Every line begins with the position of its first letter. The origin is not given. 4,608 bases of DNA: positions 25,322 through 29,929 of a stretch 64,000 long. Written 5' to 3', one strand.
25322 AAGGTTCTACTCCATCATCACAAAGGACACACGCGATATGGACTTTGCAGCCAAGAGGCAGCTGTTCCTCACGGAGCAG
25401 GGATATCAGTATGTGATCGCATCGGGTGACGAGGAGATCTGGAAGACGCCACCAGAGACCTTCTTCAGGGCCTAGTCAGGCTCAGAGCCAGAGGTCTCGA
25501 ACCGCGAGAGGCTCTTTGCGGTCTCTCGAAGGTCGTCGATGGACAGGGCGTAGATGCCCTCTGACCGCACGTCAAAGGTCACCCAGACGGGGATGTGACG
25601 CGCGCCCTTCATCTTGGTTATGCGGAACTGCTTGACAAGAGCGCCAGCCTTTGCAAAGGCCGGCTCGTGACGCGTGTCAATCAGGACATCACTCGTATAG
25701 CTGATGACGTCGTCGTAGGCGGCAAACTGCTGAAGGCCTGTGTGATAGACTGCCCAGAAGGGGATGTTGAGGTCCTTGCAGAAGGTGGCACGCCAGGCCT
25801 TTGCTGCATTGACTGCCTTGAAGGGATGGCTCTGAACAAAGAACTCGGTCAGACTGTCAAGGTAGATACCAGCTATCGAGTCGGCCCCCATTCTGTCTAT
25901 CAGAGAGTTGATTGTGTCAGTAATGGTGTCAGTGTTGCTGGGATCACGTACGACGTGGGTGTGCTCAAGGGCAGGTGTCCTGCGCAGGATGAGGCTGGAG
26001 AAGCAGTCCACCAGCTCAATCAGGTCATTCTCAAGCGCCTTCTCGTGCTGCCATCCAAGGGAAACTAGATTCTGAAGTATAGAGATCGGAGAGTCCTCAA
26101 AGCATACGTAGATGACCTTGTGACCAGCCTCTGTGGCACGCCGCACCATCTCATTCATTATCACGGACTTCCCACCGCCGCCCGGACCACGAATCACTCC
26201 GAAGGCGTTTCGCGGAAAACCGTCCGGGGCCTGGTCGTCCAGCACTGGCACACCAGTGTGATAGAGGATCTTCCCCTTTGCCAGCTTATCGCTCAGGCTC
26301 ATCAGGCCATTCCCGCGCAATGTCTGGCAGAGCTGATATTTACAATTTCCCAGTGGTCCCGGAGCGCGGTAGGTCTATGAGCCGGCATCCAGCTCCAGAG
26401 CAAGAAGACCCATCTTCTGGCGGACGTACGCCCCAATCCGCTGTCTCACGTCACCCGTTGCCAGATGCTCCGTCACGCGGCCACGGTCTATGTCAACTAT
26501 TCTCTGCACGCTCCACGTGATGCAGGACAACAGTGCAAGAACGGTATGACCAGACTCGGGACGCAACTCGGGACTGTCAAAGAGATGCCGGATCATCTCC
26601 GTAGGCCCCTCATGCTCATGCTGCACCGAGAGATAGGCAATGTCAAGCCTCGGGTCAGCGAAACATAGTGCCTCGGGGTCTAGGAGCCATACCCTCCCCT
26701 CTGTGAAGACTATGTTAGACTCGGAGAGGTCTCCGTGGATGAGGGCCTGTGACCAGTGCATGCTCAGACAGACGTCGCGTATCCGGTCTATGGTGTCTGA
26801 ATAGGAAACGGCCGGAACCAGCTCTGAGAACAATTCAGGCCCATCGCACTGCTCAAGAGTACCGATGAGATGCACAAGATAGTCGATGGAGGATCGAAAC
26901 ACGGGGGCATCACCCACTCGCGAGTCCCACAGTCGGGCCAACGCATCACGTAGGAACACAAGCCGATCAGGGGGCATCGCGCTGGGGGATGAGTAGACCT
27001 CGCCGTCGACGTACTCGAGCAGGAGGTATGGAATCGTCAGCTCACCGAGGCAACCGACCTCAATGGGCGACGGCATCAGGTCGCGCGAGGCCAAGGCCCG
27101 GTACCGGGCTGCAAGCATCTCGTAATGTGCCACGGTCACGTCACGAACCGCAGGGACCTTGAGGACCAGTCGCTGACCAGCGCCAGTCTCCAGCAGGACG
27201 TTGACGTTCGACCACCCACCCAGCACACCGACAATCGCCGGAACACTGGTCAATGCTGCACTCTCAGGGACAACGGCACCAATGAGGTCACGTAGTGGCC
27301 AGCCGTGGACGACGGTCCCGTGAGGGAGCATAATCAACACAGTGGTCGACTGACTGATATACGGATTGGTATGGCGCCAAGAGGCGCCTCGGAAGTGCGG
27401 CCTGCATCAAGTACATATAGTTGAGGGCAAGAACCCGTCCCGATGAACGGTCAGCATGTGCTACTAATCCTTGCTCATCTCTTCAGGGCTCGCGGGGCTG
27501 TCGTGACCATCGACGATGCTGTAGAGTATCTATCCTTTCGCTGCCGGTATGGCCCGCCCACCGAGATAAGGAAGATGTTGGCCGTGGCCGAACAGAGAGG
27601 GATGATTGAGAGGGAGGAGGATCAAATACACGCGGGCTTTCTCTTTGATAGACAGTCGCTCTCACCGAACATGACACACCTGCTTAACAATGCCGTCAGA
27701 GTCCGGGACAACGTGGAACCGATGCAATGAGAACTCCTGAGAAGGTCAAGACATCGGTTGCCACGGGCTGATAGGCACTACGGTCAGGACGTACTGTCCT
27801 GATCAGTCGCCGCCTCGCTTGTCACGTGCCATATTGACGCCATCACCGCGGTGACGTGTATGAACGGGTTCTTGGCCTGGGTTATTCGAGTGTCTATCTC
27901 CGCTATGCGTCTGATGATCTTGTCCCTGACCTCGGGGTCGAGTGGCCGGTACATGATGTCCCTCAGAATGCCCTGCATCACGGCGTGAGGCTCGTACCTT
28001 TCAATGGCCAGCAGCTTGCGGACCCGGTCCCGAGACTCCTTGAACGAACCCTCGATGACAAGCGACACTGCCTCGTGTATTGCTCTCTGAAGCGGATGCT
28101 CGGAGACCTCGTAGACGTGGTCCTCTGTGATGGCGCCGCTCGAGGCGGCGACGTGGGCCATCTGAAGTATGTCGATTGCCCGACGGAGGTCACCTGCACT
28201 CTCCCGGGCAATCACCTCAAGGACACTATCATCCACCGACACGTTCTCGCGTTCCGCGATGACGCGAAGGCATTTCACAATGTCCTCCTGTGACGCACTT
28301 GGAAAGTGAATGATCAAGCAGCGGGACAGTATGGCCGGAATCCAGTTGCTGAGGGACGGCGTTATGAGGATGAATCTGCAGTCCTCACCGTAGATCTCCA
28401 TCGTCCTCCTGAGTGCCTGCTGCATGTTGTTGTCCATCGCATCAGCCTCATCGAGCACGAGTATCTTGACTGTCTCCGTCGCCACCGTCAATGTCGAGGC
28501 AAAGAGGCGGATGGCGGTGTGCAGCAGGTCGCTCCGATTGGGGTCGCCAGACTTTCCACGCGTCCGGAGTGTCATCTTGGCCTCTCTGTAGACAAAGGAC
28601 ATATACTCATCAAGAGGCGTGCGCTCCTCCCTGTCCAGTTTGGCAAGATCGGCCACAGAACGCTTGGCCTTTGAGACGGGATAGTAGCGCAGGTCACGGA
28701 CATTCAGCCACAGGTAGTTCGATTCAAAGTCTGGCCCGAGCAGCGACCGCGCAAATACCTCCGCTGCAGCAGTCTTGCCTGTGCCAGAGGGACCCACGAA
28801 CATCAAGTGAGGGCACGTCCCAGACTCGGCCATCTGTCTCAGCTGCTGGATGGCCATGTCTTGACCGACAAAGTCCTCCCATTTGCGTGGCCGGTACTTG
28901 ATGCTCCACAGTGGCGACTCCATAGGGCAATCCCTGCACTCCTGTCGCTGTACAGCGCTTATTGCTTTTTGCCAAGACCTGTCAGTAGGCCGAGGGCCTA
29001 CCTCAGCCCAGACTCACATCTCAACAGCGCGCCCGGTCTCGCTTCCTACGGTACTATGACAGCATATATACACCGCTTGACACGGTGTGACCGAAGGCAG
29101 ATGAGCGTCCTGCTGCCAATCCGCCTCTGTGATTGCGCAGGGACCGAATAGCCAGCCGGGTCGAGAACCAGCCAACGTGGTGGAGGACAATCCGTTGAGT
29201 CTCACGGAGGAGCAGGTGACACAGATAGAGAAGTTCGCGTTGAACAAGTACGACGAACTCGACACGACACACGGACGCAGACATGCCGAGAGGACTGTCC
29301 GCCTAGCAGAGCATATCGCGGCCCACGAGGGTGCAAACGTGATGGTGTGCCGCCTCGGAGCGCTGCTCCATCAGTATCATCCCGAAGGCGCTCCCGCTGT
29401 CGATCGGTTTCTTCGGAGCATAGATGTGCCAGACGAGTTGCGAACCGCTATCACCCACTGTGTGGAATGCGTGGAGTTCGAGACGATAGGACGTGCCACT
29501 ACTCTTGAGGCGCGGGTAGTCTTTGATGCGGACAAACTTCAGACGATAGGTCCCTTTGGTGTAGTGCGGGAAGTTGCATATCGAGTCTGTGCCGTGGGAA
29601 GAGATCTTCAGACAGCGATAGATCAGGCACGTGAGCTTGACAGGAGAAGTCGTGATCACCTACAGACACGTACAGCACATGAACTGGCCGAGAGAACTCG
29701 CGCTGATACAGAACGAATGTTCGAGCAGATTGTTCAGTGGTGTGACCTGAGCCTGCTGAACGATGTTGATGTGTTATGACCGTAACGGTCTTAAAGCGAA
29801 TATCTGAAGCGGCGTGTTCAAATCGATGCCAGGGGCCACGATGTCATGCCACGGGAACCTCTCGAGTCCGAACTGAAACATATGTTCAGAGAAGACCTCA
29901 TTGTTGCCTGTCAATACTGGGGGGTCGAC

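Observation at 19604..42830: Candidate archaeal polymorphic toxin system: caspase/CHAT-like autoprotease fused to variable hydrophobic tips, each followed by a different partner gene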

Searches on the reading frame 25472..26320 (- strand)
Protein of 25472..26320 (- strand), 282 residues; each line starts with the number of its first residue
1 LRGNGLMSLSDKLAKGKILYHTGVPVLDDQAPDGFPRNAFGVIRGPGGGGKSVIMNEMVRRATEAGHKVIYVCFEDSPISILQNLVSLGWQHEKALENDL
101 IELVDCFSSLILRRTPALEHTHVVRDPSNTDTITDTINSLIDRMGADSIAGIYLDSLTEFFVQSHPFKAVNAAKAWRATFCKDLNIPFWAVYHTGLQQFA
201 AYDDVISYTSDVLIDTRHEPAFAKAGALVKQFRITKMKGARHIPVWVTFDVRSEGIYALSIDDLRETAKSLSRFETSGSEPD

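Call 18: search_protein_families(library=pfam, proteins=[window:25472-26320:-], max_evalue=0.01)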
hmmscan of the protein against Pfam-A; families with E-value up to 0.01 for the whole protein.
window:25472-26320:- (282 aa): 4 families
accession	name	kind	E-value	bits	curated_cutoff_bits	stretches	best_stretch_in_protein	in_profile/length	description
PF06745.19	ATPase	-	2.5e-18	66.7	26.6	1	21-258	2-226/231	KaiC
PF19044.6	P-loop_TraG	-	0.00062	19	25.8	1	28-74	19-65/413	TraG P-loop domain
PF10483.15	Elong_Iki1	-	0.0069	16.4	22.5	0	53-217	28-154/292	Elongator subunit Iki1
PF24883.2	NPHP3_N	-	0.0078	16.9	24.8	0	41-77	25-61/164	Nephrocystin 3, N-terminal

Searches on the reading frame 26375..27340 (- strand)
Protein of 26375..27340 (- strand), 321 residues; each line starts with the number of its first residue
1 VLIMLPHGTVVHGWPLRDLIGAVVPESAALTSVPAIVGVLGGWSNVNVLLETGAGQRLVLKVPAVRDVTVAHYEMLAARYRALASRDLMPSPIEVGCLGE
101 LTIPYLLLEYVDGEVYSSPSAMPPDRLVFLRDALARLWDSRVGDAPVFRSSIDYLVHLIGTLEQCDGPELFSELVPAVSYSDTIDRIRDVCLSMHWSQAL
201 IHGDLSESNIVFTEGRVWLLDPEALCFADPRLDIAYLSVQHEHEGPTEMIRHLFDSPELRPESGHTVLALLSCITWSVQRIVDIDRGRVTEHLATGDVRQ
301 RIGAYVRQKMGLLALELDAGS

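Call 18: search_protein_families(library=pfam, proteins=[window:26375-27340:-], max_evalue=0.01)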
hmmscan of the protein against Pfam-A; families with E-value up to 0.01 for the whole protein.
window:26375-27340:- (321 aa): 5 families
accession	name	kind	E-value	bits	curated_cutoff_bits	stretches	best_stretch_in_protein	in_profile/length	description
PF01636.29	APH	-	8.9e-19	68.6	23.2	1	38-252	4-224/239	Phosphotransferase enzyme family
PF03881.20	Fructosamin_kin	-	9.8e-06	25.4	22.4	1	180-239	170-229/288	Fructosamine kinase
PF01163.29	RIO1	-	0.00042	20.4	22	1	196-221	122-147/187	RIO domain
PF19974.5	TCAD9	-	0.0015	18.2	40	1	195-221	294-320/429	Ternary complex associated domain 9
PF04655.20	APH_6_hur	-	0.0022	17.8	27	1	106-225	71-187/252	Aminoglycoside/hydroxyurea antibiotic resistance kinase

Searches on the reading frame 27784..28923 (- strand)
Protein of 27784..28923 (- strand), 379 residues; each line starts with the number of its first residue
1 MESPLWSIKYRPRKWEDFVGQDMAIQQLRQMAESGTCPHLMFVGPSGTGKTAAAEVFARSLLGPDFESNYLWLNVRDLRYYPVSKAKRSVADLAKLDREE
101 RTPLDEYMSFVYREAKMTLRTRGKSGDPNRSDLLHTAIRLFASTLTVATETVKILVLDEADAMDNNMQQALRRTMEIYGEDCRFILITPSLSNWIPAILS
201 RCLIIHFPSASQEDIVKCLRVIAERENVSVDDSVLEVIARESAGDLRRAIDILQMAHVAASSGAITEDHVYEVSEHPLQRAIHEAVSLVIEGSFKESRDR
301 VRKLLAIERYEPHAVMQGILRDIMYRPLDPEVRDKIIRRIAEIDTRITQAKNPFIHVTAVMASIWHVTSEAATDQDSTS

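Call 18: search_protein_families(library=pfam, proteins=[window:27784-28923:-], max_evalue=0.01)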
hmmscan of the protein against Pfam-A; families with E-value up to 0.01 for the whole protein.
window:27784-28923:- (379 aa): 17 families
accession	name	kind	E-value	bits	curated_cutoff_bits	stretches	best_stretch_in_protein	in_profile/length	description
PF13177.12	DNA_pol3_delta2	-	2.4e-11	44.3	27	1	150-209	100-159/161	DNA polymerase III, delta subunit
PF13191.12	AAA_16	-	1.6e-10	42.2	32.6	1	18-176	2-157/167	AAA ATPase domain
PF21960.2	RCF1-5-like_lid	-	1e-09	38.6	27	1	217-254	1-39/43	RCF1/5-like, AAA+ ATPase lid domain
PF00004.35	AAA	-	1.1e-08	36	21.2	1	40-204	1-125/131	ATPase family associated with various cellular activities (AAA)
PF13401.12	AAA_22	-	1.6e-07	32.1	27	1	36-186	4-120/130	AAA domain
PF08542.16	Rep_fac_C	-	8.8e-07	29.7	23.6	1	278-362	2-87/88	Replication factor C C-terminal domain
PF22703.2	Cdc6_lid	-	5.4e-06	26.6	27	1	229-273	16-66/68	Cdc6 AAA+ ATPase-type lid domain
PF00270.35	DEAD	-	5.7e-06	26.6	26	0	137-188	101-157/167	DEAD/DEAH box helicase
PF05496.18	RuvB_N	-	8e-06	26.1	27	1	11-61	2-57/159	Holliday junction DNA helicase RuvB P-loop domain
PF16193.11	AAA_assoc_2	-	2.5e-05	24.9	34.3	1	226-275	3-56/81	AAA C-terminal domain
PF25361.1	AAA_lid_RFC1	-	7e-05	22.6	34.9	1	215-261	4-50/59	RFC1-like, AAA+ ATPase lid domain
PF01637.24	ATPase_2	-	0.00028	21.2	33.2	1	18-160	1-119/225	ATPase domain predominantly from Archaea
PF01078.27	Mg_chelatase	-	0.00032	20.6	20.3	0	16-58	3-43/207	Magnesium chelatase, subunit ChlI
PF13173.12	AAA_14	-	0.00097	19.6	27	0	40-106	5-70/129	AAA domain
PF07728.20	AAA_5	-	0.0013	19.2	22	0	39-61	1-23/139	AAA domain (dynein-related subfamily)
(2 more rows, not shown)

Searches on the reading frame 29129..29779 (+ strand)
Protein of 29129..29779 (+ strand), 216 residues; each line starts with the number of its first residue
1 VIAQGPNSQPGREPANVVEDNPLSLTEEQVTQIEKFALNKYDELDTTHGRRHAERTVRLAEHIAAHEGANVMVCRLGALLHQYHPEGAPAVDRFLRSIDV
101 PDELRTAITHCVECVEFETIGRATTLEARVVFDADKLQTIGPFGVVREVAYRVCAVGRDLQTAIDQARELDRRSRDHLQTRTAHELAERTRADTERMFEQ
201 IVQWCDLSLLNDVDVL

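Call 18: search_protein_families(library=pfam, proteins=[window:29129-29779:+], max_evalue=0.01)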
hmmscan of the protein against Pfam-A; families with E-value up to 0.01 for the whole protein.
window:29129-29779:+ (216 aa): 1 family
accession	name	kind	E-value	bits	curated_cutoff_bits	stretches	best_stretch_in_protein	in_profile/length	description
PF01966.28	HD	-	0.00028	21.6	22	1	51-139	3-115/116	HD domain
